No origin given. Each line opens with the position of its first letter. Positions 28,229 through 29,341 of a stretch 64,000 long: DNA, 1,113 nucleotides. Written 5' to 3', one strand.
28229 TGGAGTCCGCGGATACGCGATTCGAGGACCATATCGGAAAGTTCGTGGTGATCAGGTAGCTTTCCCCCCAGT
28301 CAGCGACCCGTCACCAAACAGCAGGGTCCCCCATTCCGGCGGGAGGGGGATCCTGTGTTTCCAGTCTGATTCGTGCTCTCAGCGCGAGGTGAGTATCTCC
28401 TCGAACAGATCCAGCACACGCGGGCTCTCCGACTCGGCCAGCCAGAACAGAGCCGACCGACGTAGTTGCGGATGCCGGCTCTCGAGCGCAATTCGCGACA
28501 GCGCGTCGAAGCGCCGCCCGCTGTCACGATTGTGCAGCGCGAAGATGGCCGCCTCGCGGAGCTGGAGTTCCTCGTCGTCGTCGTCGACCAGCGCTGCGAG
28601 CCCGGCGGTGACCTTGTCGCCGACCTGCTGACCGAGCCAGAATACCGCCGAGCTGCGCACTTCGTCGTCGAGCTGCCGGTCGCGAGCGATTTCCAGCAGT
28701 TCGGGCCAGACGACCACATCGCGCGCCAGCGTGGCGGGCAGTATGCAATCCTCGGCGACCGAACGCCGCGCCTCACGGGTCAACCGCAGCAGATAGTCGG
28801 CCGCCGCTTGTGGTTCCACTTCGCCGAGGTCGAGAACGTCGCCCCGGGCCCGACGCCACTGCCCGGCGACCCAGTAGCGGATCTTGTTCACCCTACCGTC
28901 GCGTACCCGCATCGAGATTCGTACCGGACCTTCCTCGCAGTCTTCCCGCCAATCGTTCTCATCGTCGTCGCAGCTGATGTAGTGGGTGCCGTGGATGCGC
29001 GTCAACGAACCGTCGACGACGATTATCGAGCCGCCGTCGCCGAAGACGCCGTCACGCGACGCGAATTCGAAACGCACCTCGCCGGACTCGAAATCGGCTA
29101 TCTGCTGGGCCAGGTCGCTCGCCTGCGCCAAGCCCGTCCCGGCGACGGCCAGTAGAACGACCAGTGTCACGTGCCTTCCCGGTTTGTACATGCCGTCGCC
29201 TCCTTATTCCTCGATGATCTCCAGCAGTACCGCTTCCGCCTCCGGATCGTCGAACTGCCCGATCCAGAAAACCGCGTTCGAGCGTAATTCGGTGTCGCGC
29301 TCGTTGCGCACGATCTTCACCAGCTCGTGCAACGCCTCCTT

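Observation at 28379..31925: ECF sigma / anti-sigma pair co-transcribed with two paralogous secreted HEAT-repeat proteins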

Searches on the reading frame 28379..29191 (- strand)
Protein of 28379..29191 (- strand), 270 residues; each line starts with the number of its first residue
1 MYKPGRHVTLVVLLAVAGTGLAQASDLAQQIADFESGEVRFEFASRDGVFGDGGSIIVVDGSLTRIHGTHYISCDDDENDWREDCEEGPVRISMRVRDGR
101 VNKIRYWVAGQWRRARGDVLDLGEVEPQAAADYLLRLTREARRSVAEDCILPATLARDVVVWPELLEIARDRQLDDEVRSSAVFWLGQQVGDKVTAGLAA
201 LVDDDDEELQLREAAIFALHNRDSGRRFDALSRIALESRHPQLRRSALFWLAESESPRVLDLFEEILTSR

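Call 3: search_protein_families(library=pfam, proteins=[window:28379-29191:-], max_evalue=0.01)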
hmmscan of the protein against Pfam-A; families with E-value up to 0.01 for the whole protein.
window:28379-29191:- (270 aa): 2 families
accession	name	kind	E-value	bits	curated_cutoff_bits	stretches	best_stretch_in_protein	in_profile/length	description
PF13646.12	HEAT_2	-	6.3e-07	30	27.7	1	163-247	2-83/88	HEAT repeats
PF03130.22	HEAT_PBS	-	0.00022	21.9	20.9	0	243-267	1-25/27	PBS lyase HEAT-like repeat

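Call 4: search_protein_families(library=ncbifam, proteins=[window:28379-29191:-], max_evalue=0.01)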
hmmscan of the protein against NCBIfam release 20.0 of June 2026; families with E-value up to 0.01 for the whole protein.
window:28379-29191:- (270 aa): 0 families

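Call 18: find_homologous_proteins(query=window:28382-29191:-, max_evalue=0.001)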
Query seq(270 aa) (270 aa): 217 proteins with E <= 0.001 among 8000 candidates; the best 120 are listed.
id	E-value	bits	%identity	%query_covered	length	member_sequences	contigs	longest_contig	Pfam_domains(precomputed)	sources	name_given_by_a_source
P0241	5.9e-173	591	100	100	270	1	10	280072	PF13646.13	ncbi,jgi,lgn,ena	-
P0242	1.4e-79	285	58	91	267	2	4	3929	PF03130.23,PF13646.13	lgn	-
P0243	9.2e-79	283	52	92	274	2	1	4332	PF13646.13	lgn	-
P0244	3.1e-78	281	57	93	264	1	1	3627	PF03130.23,PF13646.13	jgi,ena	-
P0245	2.0e-77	278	54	90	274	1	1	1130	PF03130.23,PF13646.13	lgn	-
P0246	1.2e-76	276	56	91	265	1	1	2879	PF03130.23,PF13646.13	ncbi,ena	-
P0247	1.5e-76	275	53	96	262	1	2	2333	PF03130.23,PF13646.13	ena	-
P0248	3.3e-76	274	53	92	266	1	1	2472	PF03130.23,PF13646.13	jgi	jgi:hypothetical protein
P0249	4.5e-76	274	54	89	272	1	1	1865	PF03130.23,PF13646.13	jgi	jgi:hypothetical protein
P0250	4.6e-76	274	52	97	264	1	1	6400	PF03130.23,PF13646.13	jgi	-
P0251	8.0e-76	273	56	90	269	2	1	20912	PF02985.29,PF03130.23,PF13646.13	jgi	jgi:hypothetical protein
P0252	1.5e-75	272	55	89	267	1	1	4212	PF03130.23,PF13646.13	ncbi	-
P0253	2.3e-75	271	53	96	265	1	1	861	PF03130.23,PF13646.13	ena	-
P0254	8.5e-75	270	51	96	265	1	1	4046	PF03130.23,PF13646.13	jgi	jgi:hypothetical protein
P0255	1.1e-74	269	51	97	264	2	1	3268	PF03130.23,PF13646.13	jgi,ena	-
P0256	4.1e-74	267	54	90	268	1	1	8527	PF03130.23,PF13646.13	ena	-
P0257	8.6e-74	266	51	99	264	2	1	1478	PF03130.23,PF13646.13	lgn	-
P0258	4.1e-73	264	49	100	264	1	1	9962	PF03130.23,PF13646.13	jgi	-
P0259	7.4e-73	263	55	90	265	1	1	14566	PF03130.23,PF13646.13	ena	-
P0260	4.0e-72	261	53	90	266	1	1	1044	PF03130.23,PF13646.13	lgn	-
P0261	6.0e-72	260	53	87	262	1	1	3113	PF03130.23,PF13646.13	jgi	jgi:hypothetical protein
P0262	1.0e-71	260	50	97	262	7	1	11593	PF03130.23,PF13646.13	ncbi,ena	-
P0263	1.1e-71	259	50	97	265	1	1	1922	PF02985.29,PF03130.23,PF13646.13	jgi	jgi:hypothetical protein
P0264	1.2e-71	259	50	96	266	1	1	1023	PF03130.23,PF13646.13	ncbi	-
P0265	1.5e-71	259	51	91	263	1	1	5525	PF03130.23,PF13646.13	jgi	jgi:hypothetical protein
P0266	1.9e-71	259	54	88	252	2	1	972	PF03130.23,PF13646.13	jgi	jgi:hypothetical protein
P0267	3.7e-71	258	51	96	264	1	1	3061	PF03130.23,PF13646.13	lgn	-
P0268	2.5e-70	255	50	96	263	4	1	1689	PF03130.23,PF13646.13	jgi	jgi:hypothetical protein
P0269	7.9e-70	253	51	99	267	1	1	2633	PF03130.23,PF13646.13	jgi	jgi:hypothetical protein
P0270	8.4e-70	253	49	100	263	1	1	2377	PF03130.23,PF13646.13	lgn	-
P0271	8.5e-70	253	52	91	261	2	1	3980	PF02985.29,PF13646.13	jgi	jgi:hypothetical protein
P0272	9.9e-70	253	53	90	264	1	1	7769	PF03130.23,PF13646.13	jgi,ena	-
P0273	1.8e-69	252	52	97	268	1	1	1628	PF03130.23,PF13646.13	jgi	jgi:hypothetical protein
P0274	2.6e-69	252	51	93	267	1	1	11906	PF03130.23,PF13646.13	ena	-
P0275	4.1e-69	251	50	96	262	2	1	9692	PF02985.29,PF03130.23,PF13646.13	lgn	-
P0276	2.7e-68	248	49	91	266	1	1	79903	PF03130.23,PF13646.13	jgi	jgi:HEAT repeat protein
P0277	4.9e-68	247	52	88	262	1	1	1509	PF02985.29,PF03130.23,PF13646.13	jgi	jgi:hypothetical protein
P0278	4.4e-67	244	49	91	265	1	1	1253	PF02985.29,PF03130.23,PF13646.13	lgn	-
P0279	5.8e-67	244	48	97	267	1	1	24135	PF03130.23,PF13646.13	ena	-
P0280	1.2e-66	243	50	92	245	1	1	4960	PF03130.23,PF13646.13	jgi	jgi:hypothetical protein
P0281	7.5e-66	240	50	94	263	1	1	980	PF02985.29,PF13646.13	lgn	-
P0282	9.4e-66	240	49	97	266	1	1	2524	PF03130.23,PF13646.13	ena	-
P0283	1.5e-64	236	51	83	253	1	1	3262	PF13646.13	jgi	jgi:hypothetical protein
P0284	3.3e-64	235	50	91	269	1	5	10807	PF03130.23,PF13646.13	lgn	-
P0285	1.7e-63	233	48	95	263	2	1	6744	PF03130.23,PF13646.13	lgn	-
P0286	1.3e-62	230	50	85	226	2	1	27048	PF02985.29,PF03130.23,PF13646.13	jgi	jgi:hypothetical protein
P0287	4.6e-61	225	46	90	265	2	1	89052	PF03130.23,PF13646.13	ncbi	ncbi:MAG: HEAT repeat domain-containing protein [Gemmatimonadales bacterium]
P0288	8.8e-61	224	49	89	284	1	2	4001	PF03130.23,PF13646.13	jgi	jgi:hypothetical protein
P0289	2.2e-60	222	47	100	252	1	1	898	PF03130.23,PF13646.13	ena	-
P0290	5.2e-60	221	48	95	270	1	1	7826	PF03130.23,PF13646.13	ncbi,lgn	ncbi:MAG: HEAT repeat domain-containing protein [Gemmatimonadales bacterium]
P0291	2.2e-59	219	48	87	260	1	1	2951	PF03130.23,PF13646.13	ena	-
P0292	6.5e-59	218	47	91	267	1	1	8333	PF03130.23,PF13646.13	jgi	jgi:HEAT repeat protein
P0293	7.6e-58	214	44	96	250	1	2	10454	PF02985.29,PF03130.23,PF13646.13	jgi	jgi:hypothetical protein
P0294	9.2e-58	214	43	90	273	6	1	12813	PF03130.23,PF13646.13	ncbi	ncbi:MAG: HEAT repeat domain-containing protein [Gemmatimonadaceae bacterium]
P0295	4.1e-57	212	45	95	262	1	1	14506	PF03130.23,PF13646.13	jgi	-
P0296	2.0e-56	209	45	89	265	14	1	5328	PF03130.23,PF13646.13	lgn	-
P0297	2.6e-56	209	42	90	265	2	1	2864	PF03130.23,PF13646.13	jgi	jgi:hypothetical protein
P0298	3.0e-56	209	45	91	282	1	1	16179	PF03130.23,PF13646.13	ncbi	-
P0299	4.3e-56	208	48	96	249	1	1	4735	PF13646.13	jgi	-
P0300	8.8e-56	207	46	95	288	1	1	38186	PF13646.13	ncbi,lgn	-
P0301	1.5e-55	207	42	90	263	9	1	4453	PF03130.23,PF13646.13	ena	-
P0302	4.1e-55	205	43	96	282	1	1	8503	PF02985.29,PF13646.13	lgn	-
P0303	5.2e-55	205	57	68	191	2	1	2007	PF13646.13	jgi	jgi:hypothetical protein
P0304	9.3e-55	204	46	89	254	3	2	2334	PF03130.23,PF13646.13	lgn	-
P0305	1.3e-54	203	42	91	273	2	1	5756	PF03130.23,PF13646.13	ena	-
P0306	2.8e-54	202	41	96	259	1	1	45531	PF03130.23,PF13646.13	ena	-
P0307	3.0e-54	202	44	90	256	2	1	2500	PF13646.13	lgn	-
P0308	3.1e-54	202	43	92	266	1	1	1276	PF03130.23,PF13646.13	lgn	-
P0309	6.8e-54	201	46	91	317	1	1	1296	PF13646.13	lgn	-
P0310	7.7e-54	201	47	83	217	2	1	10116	PF13646.13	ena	-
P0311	9.4e-54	201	46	94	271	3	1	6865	PF03130.23,PF13646.13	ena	-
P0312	1.5e-53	200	43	92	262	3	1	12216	PF03130.23,PF13646.13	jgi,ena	jgi:hypothetical protein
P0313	8.4e-53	198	46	90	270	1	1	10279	PF03130.23,PF13646.13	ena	-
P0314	8.8e-53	197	43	91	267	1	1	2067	PF03130.23,PF13646.13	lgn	-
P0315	1.1e-52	197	44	94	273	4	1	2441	PF03130.23,PF13646.13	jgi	jgi:hypothetical protein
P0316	2.2e-52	196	48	91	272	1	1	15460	PF03130.23,PF13646.13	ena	-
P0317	2.9e-52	196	42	99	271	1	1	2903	PF03130.23,PF13646.13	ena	-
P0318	7.0e-52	195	43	90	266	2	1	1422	PF13646.13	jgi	jgi:HEAT repeats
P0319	1.0e-51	194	46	86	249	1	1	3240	PF13646.13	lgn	-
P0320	1.4e-51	193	44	100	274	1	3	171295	PF13646.13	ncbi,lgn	-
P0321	1.8e-51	193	44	93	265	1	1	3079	PF03130.23,PF13646.13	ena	-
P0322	3.3e-51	192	44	90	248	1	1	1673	PF03130.23,PF13646.13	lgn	-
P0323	4.3e-51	192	44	99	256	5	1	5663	PF13646.13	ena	-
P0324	4.3e-51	192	44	97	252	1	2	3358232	PF13646.13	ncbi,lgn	-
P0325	5.7e-51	192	43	91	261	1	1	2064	PF03130.23,PF13646.13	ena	-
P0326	5.8e-51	191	43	99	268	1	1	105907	PF13646.13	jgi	jgi:HEAT repeats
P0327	7.7e-51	191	42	91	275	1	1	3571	PF03130.23,PF13646.13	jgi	jgi:hypothetical protein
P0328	1.1e-50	191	44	90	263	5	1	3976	PF03130.23,PF13646.13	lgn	-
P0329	1.3e-50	190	41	89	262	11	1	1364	PF03130.23,PF13646.13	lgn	-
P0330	1.3e-50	190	45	96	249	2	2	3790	PF03130.23,PF13646.13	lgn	-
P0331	2.2e-50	190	44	89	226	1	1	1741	PF03130.23,PF13646.13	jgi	jgi:HEAT repeats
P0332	3.2e-50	189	44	89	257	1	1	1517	PF03130.23,PF13646.13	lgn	-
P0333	4.2e-50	189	47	90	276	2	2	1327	PF03130.23,PF13646.13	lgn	-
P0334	4.8e-50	188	44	88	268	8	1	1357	PF13646.13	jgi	jgi:hypothetical protein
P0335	1.1e-49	187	42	96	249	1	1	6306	PF03130.23,PF13646.13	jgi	jgi:HEAT repeat protein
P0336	1.2e-49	187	44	97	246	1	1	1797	PF03130.23,PF13646.13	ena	-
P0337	1.5e-49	187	41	91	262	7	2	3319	PF03130.23,PF13646.13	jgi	jgi:hypothetical protein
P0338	1.5e-49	187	43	97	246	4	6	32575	PF03130.23,PF13646.13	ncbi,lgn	ncbi:MAG: HEAT repeat domain-containing protein [Gemmatimonadales bacterium]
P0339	2.9e-49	186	29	90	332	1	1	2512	PF02985.29,PF03130.23,PF13646.13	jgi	jgi:hypothetical protein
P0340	3.1e-49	186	42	99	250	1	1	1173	PF03130.23,PF13646.13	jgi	jgi:hypothetical protein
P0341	3.2e-49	186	43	95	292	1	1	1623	PF03130.23,PF13646.13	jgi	jgi:hypothetical protein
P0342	4.9e-49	185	44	95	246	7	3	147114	PF03130.23,PF13646.13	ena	-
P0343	5.1e-49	185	41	97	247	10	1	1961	PF03130.23,PF13646.13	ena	-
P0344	7.9e-49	185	40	96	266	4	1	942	PF03130.23,PF13646.13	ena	-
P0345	7.9e-49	184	45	97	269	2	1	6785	PF03130.23,PF13646.13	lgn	-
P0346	8.0e-49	184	44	95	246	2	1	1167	PF03130.23,PF13646.13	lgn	-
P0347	1.4e-48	184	41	97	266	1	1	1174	PF03130.23,PF13646.13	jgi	jgi:hypothetical protein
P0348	1.6e-48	184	44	92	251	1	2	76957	PF13646.13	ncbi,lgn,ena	-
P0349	2.0e-48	183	43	96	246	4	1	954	PF03130.23,PF13646.13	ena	-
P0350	2.1e-48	183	42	94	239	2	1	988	PF13646.13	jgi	jgi:hypothetical protein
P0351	2.3e-48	183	42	96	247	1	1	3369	PF03130.23,PF13646.13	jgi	jgi:hypothetical protein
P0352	2.5e-48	183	48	77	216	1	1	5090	PF13646.13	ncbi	-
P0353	2.9e-48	183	42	96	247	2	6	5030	PF03130.23,PF13646.13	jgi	jgi:hypothetical protein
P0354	3.3e-48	182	44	87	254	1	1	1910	PF13646.13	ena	-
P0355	3.5e-48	182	41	99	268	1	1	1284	PF03130.23,PF13646.13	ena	-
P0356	3.6e-48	182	43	98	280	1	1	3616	PF13646.13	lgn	-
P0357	3.8e-48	182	42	97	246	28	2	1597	PF03130.23,PF13646.13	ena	-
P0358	5.5e-48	182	30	97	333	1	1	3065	PF02985.29,PF03130.23,PF13646.13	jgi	jgi:hypothetical protein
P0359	7.7e-48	181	42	95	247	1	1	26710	PF03130.23,PF13646.13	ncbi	-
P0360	8.1e-48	181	40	91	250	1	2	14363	PF03130.23,PF13646.13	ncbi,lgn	ncbi:MAG: HEAT repeat domain-containing protein [Gemmatimonadales bacterium]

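Call 29: predict_structure(alignment_id=A1)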
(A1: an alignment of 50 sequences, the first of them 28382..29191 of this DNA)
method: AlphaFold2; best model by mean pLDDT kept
length: 270 residues; sequences in the alignment: 50
mean_pLDDT: 86.1   pTM: 0.78
mean pLDDT of the five models: 86.1, 86.0, 85.2, 84.7, 83.9
residues with pLDDT >= 90: 175; 70-90: 51; 50-70: 31; < 50: 13
segments of 3 or more residues with pLDDT < 50: 69-71, 75-81
pLDDT, mean of each block of 10 residues (from residue 1): 55 62 78 96 94 82 64 46 77 96 94 89 97 97 96 96 96 96 88 85 92 92 85 95 96 92 88
secondary structure, 60 per line:
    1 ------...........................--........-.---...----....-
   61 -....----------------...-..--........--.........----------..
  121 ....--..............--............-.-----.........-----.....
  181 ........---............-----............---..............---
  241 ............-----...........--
elements in order: H7-33 E36-43 E49-51 E56-59 E62-65 E90-97 E100-108 E119-124 H127-140 H143-154 H162-170 H176-188 H192-203 H209-220 H224-237 H241-252 H258-268

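Call 48: list_cluster_members(proteins=[P0241, P0002, P0122])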
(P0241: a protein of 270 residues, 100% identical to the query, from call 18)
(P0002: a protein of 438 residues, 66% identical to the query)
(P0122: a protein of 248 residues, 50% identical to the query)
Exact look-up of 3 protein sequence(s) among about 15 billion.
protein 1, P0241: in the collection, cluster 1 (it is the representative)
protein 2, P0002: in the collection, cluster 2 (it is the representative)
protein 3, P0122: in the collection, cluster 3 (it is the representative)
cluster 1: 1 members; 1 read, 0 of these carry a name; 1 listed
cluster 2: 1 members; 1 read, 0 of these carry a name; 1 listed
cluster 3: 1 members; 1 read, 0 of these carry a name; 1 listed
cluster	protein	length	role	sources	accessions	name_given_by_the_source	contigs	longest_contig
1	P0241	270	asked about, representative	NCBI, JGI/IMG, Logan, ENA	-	-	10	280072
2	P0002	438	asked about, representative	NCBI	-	-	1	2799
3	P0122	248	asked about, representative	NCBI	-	-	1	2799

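Call 49: find_encoding_contigs(protein=P0241, flank=3000, max_places=4)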
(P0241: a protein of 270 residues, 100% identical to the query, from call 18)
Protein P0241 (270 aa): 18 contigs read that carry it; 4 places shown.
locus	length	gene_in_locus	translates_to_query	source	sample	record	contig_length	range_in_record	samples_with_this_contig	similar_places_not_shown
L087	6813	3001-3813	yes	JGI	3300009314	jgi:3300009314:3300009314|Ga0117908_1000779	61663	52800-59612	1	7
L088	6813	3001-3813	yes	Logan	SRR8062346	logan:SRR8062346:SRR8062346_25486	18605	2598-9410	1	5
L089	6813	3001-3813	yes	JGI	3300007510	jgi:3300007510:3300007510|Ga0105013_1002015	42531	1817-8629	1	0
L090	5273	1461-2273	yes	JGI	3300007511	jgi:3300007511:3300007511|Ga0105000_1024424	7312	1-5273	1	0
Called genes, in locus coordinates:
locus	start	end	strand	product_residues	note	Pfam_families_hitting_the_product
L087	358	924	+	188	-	PF04542:Sigma70_r2, PF08281:Sigma70_r4_2, PF04545:Sigma70_r4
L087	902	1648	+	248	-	-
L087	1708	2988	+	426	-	PF03130:HEAT_PBS (faint), PF01347:TPR_Vitellogenin (weak), PF02985:HEAT (faint), PF13646:HEAT_2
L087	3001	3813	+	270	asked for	PF13646:HEAT_2 (weak)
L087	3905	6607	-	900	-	-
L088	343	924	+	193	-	PF04542:Sigma70_r2, PF08281:Sigma70_r4_2, PF04545:Sigma70_r4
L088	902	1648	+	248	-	-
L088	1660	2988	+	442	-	PF03130:HEAT_PBS (faint), PF01347:TPR_Vitellogenin (weak), PF02985:HEAT (faint), PF13646:HEAT_2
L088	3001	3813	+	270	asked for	PF13646:HEAT_2 (weak)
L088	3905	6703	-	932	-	-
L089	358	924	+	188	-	PF04542:Sigma70_r2, PF08281:Sigma70_r4_2, PF04545:Sigma70_r4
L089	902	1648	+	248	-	-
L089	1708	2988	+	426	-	PF03130:HEAT_PBS (faint), PF01347:TPR_Vitellogenin (weak), PF02985:HEAT (faint), PF13646:HEAT_2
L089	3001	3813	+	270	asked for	PF13646:HEAT_2 (weak)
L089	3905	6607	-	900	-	-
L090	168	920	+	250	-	PF03130:HEAT_PBS (faint), PF01347:TPR_Vitellogenin (weak), PF13646:HEAT_2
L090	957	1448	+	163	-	PF13646:HEAT_2 (weak), PF03130:HEAT_PBS (faint)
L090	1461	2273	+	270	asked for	PF13646:HEAT_2 (weak)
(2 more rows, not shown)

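Call 74: fold_search(model_id=the predicted structure, library=pdb)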
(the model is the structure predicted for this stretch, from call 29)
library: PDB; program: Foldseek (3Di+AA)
matches with E <= 10: 1065; with E <= 0.001: 9
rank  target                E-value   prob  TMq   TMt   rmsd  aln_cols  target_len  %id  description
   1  9t1m_A                6.0e-04  1.00  0.39  0.63   3.3       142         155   20  Nuclear export protein/Non-structural protein 2 (NEP/NS2) in complex with artificial alpha Rep protein (released 2025-11-12)
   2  3ltj                  6.7e-04  1.00  0.39  0.52   3.6       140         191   26  Structure of a new family of artificial alpha helicoidal repeat proteins (alpha-Rep) based on thermostable HEAT-like rep (released 2010-10-13)
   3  5dcq_C                7.0e-04  1.00  0.40  0.63   4.1       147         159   22  Crystal structure of bacterial adhesin, FNE from Streptococcus equi spp. equi. (released 2016-06-29)
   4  8aw4_B                7.4e-04  1.00  0.33  0.71   3.1       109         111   25  Structure of a complex of biosynthetic proteins bB-E3 and bGFPD-YY (released 2022-12-28)
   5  6gx7_E                8.7e-04  1.00  0.38  0.53   5.0       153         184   20  Tubulin-CopN-alphaRep complex (released 2019-04-24)
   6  3ltm_A                9.2e-04  1.00  0.40  0.55   4.8       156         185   24  Structure of a new family of artificial alpha helicoidal repeat proteins (alpha-Rep) based on thermostable HEAT-like r (released 2010-10-13)
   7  7q1e_C                9.7e-04  1.00  0.39  0.62   3.9       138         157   20  CPAP:TUBULIN:IIH5 ALPHAREP COMPLEX (released 2022-04-13)
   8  5dcq_B                9.7e-04  1.00  0.39  0.62   3.5       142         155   22  Crystal structure of bacterial adhesin, FNE from Streptococcus equi spp. equi. (released 2016-06-29)
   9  4jw2_B                9.7e-04  1.00  0.39  0.52   4.7       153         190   24  Selection of specific protein binders for pre-defined targets from an optimized library of artificial helicoidal repea (released 2013-09-25)
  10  9t1m_E                1.0e-03  1.00  0.40  0.64   3.1       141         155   20  Nuclear export protein/Non-structural protein 2 (NEP/NS2) in complex with artificial alpha Rep protein (released 2025-11-12)
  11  5dcq_A                1.2e-03  1.00  0.39  0.62   3.5       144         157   21  Crystal structure of bacterial adhesin, FNE from Streptococcus equi spp. equi. (released 2016-06-29)
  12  7p0h_A                1.4e-03  1.00  0.39  0.27   4.5       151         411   21  Crystal structure of Helicobacter pylori ComF fused to an artificial alphaREP crystallization helper(named B2) (released 2022-04-06)
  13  4xvp_D                1.5e-03  1.00  0.41  0.65   3.6       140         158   18  X-ray structure of bGFP-C / EGFP complex (released 2015-08-19)
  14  6fsq                  1.5e-03  1.00  0.39  0.30   3.6       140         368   23  Structure of A3_bGFPD, an artificial bi-domain protein based on two different alphaRep domains : A3 and a GFP binding do (released 2018-08-08)
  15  7q1f_C                1.6e-03  1.00  0.39  0.47   5.2       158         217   22  CPAP:TUBULIN:IE5 ALPHAREP COMPLEX (released 2022-04-20)
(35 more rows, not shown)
